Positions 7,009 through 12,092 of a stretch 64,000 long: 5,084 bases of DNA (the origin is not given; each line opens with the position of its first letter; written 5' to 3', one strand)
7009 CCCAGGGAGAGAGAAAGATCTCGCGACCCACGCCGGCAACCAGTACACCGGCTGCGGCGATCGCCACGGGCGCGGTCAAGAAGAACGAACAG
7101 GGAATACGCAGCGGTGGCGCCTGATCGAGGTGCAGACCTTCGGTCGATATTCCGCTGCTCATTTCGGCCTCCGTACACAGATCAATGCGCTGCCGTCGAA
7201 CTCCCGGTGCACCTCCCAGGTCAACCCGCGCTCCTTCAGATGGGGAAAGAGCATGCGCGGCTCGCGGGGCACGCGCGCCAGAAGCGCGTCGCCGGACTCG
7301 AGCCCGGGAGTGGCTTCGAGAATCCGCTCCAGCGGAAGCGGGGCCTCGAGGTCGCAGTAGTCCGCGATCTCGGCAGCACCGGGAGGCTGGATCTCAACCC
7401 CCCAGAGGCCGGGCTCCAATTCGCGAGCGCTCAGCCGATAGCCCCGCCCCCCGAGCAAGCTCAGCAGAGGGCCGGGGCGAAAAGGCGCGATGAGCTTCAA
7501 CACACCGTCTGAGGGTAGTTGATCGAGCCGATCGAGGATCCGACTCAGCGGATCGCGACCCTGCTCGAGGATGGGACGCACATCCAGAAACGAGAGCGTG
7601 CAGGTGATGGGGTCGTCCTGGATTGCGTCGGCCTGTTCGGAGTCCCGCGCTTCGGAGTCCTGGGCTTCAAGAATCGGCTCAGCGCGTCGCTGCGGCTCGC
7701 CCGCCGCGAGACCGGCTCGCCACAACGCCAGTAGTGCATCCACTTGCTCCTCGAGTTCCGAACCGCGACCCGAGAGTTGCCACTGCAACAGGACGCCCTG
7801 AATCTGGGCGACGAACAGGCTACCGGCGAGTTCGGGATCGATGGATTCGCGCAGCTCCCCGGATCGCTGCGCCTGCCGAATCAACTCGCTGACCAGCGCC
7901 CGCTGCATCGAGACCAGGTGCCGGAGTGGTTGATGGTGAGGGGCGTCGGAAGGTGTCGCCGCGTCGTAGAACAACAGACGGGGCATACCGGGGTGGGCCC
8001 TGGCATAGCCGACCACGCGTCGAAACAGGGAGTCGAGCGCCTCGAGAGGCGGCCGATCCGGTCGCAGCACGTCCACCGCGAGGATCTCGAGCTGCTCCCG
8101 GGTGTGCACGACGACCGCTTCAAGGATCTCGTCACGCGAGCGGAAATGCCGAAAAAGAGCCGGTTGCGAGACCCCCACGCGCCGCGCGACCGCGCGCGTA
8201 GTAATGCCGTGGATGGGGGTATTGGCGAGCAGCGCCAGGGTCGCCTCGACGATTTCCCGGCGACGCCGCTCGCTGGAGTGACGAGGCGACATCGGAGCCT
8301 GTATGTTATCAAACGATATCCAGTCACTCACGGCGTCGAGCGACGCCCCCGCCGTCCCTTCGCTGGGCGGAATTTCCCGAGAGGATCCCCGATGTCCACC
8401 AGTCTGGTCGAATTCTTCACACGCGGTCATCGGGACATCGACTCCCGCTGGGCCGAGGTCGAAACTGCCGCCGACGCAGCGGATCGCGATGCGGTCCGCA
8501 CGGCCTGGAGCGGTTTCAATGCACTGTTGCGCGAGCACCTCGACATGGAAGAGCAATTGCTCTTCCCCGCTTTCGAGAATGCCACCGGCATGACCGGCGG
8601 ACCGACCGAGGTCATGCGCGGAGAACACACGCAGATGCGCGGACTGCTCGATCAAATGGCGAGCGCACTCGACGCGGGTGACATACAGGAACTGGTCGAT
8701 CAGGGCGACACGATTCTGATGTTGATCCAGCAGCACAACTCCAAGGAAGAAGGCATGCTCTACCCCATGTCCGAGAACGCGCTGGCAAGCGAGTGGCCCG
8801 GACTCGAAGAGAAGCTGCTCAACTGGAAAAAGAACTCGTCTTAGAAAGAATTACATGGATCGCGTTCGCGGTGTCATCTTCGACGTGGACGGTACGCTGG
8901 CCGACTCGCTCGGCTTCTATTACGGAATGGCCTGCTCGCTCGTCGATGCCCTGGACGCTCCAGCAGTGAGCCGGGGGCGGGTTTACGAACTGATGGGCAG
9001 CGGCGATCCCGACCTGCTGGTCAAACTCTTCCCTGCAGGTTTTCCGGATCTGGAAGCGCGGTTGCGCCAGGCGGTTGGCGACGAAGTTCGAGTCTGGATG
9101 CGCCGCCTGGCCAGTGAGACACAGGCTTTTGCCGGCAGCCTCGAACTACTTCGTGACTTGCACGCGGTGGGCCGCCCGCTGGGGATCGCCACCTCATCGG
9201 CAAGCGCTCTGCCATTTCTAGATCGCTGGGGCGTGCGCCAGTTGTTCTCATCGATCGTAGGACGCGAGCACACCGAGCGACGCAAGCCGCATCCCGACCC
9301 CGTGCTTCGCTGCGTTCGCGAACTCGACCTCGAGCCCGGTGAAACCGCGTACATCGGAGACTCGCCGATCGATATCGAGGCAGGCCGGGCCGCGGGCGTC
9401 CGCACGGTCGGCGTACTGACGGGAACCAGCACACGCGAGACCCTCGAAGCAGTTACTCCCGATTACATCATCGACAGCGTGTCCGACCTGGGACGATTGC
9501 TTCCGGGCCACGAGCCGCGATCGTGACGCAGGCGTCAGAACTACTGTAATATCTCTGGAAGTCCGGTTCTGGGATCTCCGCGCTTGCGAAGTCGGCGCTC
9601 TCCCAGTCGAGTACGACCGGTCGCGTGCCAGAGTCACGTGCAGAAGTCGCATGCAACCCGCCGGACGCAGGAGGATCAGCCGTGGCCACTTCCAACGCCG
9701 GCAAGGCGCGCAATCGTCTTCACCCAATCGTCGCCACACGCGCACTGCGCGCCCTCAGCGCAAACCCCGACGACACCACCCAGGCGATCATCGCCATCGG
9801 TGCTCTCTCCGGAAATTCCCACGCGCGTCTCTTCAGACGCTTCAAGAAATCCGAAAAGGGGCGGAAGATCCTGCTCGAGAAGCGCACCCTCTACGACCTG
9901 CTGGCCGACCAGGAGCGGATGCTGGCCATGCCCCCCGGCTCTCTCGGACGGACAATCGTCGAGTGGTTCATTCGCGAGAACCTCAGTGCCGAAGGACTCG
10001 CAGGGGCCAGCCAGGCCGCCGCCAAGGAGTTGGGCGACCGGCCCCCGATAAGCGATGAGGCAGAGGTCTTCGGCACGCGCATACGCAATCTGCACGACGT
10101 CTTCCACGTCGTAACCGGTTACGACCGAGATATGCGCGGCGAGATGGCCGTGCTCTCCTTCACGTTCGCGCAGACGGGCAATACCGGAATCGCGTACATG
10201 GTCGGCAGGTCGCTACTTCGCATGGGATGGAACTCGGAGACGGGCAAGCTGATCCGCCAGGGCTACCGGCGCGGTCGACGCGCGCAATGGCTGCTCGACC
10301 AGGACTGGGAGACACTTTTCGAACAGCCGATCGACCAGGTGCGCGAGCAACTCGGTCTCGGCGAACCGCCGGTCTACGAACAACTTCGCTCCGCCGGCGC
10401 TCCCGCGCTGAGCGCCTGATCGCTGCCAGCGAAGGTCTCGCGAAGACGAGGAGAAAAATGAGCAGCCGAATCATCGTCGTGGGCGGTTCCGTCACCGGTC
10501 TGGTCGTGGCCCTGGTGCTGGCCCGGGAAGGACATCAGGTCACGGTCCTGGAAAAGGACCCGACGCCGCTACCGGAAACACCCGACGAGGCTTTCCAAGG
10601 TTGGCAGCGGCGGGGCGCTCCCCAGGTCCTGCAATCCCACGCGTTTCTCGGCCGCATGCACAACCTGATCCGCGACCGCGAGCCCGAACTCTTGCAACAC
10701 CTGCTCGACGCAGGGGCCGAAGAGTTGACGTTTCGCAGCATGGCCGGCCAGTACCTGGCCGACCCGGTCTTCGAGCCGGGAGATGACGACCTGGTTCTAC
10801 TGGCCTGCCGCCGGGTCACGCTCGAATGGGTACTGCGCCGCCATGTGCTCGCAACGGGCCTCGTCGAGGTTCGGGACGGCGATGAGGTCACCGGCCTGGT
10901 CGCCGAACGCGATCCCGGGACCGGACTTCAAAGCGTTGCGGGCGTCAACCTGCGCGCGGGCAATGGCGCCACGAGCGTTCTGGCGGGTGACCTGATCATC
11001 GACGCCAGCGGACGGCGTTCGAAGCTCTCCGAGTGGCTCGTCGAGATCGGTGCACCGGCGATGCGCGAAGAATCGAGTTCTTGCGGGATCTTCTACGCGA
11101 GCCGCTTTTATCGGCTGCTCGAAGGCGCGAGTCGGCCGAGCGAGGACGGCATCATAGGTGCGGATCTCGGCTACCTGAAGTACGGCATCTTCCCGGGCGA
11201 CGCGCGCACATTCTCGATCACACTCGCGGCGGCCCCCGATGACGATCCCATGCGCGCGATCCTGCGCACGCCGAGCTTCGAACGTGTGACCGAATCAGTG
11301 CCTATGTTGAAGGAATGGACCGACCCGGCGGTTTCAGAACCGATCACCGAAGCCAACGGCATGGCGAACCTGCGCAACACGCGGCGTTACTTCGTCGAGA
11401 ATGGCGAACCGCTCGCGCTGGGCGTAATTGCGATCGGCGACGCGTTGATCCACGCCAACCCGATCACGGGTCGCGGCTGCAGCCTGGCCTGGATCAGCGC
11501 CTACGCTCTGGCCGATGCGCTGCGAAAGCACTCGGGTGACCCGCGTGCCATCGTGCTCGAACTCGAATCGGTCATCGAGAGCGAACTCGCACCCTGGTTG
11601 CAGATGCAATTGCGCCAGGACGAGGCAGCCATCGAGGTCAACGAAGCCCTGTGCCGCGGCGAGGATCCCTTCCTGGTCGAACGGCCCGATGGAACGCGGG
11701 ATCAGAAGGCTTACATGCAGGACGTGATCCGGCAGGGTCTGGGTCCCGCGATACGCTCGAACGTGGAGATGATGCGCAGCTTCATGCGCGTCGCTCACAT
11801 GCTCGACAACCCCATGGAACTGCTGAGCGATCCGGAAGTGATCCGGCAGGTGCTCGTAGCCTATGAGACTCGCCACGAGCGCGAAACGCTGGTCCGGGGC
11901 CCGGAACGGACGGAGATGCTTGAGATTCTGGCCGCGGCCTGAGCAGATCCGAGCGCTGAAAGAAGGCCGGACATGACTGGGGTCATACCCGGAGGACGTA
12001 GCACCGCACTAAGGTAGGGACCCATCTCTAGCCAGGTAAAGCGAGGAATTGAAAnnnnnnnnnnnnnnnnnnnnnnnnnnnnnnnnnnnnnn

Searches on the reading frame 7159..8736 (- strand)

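Call 17: search_protein_families(library=pfam, max_evalue=0.001, proteins=[window:7159-8736:-])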
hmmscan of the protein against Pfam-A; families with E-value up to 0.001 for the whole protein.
window:7159-8736:- (525 aa): 6 families
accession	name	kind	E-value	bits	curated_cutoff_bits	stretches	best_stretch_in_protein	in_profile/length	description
PF10006.14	DUF2249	-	2.1e-23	82.4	29.5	2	384-450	2-69/70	Uncharacterized conserved protein (DUF2249)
PF00440.29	TetR_N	-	2.9e-13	49.8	24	1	162-208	1-47/47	Bacterial regulatory proteins, tetR family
PF16925.10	TetR_C_13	-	4.5e-06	27.4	27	1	266-333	40-107/109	Tetracyclin repressor-like, C-terminal domain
PF17938.6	TetR_C_29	-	0.0001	22.9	26.2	1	230-302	1-74/119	Tetracyclin repressor-like, C-terminal domain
PF21597.2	TetR_C_43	-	0.00067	20.3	27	0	230-344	2-104/105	Transcriptional regulator SbtR-like, C-terminal domain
PF16859.10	TetR_C_11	-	0.00072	20.3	32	1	261-312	38-90/113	Tetracyclin repressor-like, C-terminal domain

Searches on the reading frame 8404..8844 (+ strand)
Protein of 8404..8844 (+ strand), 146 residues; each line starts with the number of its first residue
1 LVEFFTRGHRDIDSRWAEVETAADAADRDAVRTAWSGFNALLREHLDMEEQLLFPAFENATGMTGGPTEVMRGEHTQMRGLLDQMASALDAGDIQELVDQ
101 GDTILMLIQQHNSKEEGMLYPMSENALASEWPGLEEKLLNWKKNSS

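Call 85: search_protein_families(library=pfam, max_evalue=0.001, proteins=[window:8404-8844:+])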
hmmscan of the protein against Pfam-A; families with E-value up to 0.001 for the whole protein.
window:8404-8844:+ (146 aa): 1 family
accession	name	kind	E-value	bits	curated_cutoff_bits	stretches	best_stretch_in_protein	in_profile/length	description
PF01814.28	Hemerythrin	-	1.4e-20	74.5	25.3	1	2-122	3-126/127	Hemerythrin HHE cation binding domain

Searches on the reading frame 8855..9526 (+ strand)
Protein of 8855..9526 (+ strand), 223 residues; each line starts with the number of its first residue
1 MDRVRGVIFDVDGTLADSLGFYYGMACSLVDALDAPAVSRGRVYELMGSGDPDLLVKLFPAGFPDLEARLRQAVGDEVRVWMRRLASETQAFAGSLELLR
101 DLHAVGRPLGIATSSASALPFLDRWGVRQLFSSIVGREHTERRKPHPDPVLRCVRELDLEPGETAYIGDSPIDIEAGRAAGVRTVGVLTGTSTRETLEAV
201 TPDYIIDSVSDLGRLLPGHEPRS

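Call 17: search_protein_families(library=pfam, max_evalue=0.001, proteins=[window:8855-9526:+])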
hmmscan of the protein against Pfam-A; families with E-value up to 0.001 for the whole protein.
window:8855-9526:+ (223 aa): 4 families
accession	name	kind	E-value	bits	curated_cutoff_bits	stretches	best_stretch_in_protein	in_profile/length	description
PF13419.12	HAD_2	-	1.7e-33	116.7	23.8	1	7-187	1-178/178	Haloacid dehalogenase-like hydrolase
PF00702.32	Hydrolase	-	2.9e-24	87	26.4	1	4-181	1-191/191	haloacid dehalogenase-like hydrolase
PF13242.12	Hydrolase_like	-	6.2e-16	58.5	22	1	142-212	2-75/75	HAD-hyrolase-like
PF12710.13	HAD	-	4.8e-08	34.1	27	1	7-177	1-188/189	haloacid dehalogenase-like hydrolase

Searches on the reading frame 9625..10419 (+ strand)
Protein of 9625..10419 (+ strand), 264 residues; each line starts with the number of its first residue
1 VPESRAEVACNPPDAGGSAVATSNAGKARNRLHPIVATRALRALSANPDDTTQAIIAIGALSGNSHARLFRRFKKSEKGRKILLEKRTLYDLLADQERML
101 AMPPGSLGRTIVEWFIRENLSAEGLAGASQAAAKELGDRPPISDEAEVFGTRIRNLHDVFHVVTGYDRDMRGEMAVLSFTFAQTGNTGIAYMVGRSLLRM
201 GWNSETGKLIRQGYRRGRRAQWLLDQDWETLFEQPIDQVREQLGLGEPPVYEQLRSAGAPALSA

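Call 56: search_protein_families(library=pfam, max_evalue=0.001, proteins=[window:9625-10419:+])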
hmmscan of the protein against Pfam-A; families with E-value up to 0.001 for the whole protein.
window:9625-10419:+ (264 aa): 1 family
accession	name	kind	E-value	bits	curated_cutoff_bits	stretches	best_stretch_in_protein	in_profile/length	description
PF05019.18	Coq4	-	1.5e-21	77.2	22.9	1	41-249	21-221/221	Coenzyme Q (ubiquinone) biosynthesis protein Coq4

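Call 74: search_protein_families(library=ncbifam, max_evalue=0.01, proteins=[window:9625-10419:+])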
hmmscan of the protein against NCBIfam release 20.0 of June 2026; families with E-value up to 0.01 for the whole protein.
window:9625-10419:+ (264 aa): 0 families

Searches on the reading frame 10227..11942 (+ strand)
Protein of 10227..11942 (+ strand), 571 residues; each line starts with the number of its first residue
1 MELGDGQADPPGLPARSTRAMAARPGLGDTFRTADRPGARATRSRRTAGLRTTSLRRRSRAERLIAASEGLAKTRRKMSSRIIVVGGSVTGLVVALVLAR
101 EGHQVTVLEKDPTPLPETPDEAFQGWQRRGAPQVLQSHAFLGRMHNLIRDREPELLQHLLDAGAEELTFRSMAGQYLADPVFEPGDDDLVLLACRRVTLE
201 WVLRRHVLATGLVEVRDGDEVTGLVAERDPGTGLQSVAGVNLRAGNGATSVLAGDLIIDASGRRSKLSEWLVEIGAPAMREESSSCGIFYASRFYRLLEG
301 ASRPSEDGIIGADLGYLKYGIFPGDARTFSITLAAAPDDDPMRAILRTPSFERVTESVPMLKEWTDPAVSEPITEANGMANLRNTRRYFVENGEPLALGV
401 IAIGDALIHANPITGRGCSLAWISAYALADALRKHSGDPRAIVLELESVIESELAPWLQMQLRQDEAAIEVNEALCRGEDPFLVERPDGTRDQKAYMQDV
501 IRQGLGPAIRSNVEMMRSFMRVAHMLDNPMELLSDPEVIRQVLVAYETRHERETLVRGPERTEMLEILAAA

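Call 17: search_protein_families(library=pfam, max_evalue=0.001, proteins=[window:10227-11942:+])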
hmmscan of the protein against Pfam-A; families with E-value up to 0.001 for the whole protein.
window:10227-11942:+ (571 aa): 6 families
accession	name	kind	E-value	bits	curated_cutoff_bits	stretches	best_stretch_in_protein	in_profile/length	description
PF07992.20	Pyr_redox_2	-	4.3e-07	30.1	26.1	1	75-122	138-185/291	Pyridine nucleotide-disulphide oxidoreductase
PF00070.33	Pyr_redox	-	4.5e-07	30.7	22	1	81-125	1-45/82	Pyridine nucleotide-disulphide oxidoreductase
PF01266.30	DAO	-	7.6e-07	29.4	27.9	1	81-114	1-34/353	FAD dependent oxidoreductase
PF01494.25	FAD_binding_3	-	1.3e-06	28.4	22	1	82-116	4-38/349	FAD binding domain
PF13450.12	NAD_binding_8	-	1.8e-05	25.4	21.9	1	84-114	1-31/68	NAD(P)-binding Rossmann-like domain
PF04820.20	Trp_halogenase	-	0.00019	20.9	21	0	235-270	189-220/458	Tryptophan halogenase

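Call 74: search_protein_families(library=ncbifam, max_evalue=0.01, proteins=[window:10458-11942:+])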
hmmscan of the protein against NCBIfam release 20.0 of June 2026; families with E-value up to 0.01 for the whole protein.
window:10458-11942:+ (494 aa): 58 families (the best 25 are shown)
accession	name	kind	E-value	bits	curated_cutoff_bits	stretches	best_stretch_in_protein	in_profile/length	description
NF005566.0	PRK07236.1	subfamily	9.2e-12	44.5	333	1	2-38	6-42/386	hypothetical protein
NF004833.1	PRK06185.1-1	subfamily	4.7e-10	38.8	488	1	4-34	4-34/403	FAD-dependent oxidoreductase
NF004834.1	PRK06185.1-3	subfamily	3.8e-09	35.9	500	1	2-34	7-39/420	FAD-dependent oxidoreductase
NF049967.1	QhpG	equivalog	9e-09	34.7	240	1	5-35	1-31/423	flavin-dependent monooxygenase QhpG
NF053548.1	violacein_VioC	equivalog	9.3e-09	34.9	760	1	4-44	3-43/429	NADP-dependent violacein biosynthesis oxygenase VioC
NF004835.0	PRK06185.1-4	equivalog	5.1e-07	28.8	601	1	3-35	11-43/411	FAD-dependent oxidoreductase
TIGR01988.1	Ubi-OHases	subfamily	9.3e-07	28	224.65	0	5-42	2-40/387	ubiquinone biosynthesis hydroxylase, UbiH/UbiF/VisC/COQ6 family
NF005720.0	PRK07538.1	subfamily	3.1e-06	26.3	400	1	3-35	3-35/418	hypothetical protein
TIGR02032.1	GG-red-SF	subfamily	4.9e-06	26.4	158.8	0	118-353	89-295/297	geranylgeranyl reductase family protein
NF004523.0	PRK05868.1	equivalog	6e-06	25.3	536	0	4-40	3-39/372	FAD-binding protein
NF005951.1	PRK08020.1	equivalog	6.9e-06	25.1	590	1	4-36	4-37/388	3-demethoxyubiquinol 3-hydroxylase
NF005313.0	PRK06847.1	subfamily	7.6e-06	25.1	372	1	3-36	5-38/375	hypothetical protein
NF004829.0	PRK06183.1-3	subfamily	1.3e-05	24.1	390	1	4-38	10-44/520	bifunctional 3-(3-hydroxy-phenyl)propionate/3-hydroxycinnamic acid hydroxylase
NF005560.0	PRK07233.1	equivalog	1.4e-05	24.1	252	1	4-36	2-34/435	hypothetical protein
NF005761.0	PRK07588.1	equivalog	1.5e-05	24.1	454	0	323-366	281-324/392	FAD-binding domain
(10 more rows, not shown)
